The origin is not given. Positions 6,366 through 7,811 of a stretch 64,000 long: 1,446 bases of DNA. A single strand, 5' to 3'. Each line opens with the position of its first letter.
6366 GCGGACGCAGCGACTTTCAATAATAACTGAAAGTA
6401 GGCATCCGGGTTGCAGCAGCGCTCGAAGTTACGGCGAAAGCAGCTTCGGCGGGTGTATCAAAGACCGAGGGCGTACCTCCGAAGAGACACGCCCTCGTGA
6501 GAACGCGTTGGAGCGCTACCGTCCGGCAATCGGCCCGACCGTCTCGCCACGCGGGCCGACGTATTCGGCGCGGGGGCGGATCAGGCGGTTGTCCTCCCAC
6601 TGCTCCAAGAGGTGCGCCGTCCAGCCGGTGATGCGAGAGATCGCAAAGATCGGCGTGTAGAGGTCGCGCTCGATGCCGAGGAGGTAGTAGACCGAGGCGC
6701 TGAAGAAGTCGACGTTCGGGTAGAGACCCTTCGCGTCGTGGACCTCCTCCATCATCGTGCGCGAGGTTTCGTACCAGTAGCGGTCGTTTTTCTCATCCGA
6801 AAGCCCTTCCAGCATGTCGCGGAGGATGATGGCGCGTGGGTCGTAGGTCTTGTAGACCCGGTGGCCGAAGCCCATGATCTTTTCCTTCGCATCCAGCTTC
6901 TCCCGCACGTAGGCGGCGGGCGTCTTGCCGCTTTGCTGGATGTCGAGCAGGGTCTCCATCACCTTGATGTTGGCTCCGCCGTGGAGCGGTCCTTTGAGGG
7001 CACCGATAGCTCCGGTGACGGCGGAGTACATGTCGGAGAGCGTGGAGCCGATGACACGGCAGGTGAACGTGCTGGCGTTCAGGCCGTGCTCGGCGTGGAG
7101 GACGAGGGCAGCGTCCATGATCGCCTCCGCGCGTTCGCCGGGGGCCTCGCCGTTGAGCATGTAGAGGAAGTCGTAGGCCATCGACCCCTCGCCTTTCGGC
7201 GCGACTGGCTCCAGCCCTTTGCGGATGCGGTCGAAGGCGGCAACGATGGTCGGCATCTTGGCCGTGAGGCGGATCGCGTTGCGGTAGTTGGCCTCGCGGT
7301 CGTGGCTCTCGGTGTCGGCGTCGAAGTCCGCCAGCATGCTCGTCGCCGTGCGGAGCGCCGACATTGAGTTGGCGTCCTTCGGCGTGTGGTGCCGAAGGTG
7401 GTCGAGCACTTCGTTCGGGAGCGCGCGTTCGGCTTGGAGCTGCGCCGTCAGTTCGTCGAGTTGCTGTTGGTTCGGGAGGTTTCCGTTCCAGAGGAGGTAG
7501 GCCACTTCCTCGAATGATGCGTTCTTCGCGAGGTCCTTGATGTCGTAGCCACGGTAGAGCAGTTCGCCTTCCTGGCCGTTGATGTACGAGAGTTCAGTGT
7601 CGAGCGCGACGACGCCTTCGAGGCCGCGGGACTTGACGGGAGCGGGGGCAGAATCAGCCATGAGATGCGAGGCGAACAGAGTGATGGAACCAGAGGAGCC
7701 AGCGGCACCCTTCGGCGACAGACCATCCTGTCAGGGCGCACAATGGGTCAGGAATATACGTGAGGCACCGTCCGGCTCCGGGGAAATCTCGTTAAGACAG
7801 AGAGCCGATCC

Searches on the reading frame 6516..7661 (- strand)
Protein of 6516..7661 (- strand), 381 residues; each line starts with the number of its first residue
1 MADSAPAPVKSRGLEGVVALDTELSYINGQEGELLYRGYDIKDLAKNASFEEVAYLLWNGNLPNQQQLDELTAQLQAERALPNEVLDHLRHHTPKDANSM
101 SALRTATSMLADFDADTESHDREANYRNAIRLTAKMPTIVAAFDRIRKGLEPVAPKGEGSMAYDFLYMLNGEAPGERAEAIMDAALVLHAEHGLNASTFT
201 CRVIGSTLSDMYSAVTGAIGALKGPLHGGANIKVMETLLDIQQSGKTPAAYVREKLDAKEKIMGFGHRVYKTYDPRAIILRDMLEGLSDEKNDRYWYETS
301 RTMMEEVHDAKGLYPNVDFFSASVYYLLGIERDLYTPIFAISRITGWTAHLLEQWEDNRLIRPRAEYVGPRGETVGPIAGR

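Call 14: search_protein_families(library=pfam, proteins=[window:6519-7661:-])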
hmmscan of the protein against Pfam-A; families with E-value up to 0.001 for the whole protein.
window:6519-7661:- (381 aa): 1 family
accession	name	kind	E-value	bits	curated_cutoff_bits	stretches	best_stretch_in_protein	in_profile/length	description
PF00285.26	Citrate_synt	-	7.4e-139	463.2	27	1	13-364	1-357/357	Citrate synthase, C-terminal domain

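Call 19: find_encoding_contigs(protein=window:6516-7661:-, flank=2000, max_places=4)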
Protein window:6516-7661:- (381 aa): 1 contig read that carries it; 1 place shown.
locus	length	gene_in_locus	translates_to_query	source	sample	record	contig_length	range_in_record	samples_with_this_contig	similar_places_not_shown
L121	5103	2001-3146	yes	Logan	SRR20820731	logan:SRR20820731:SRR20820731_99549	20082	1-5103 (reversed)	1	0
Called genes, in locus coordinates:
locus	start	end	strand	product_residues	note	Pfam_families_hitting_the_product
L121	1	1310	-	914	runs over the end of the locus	PF10150:RNase_E_G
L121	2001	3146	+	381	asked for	PF00285:Citrate_synt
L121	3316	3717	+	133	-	PF01127:Sdh_cyt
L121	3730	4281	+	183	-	PF01127:Sdh_cyt (faint)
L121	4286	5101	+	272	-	?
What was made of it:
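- Tried and rejected: The citrate synthase gene led only to a 20-kb Logan contig (call 19).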
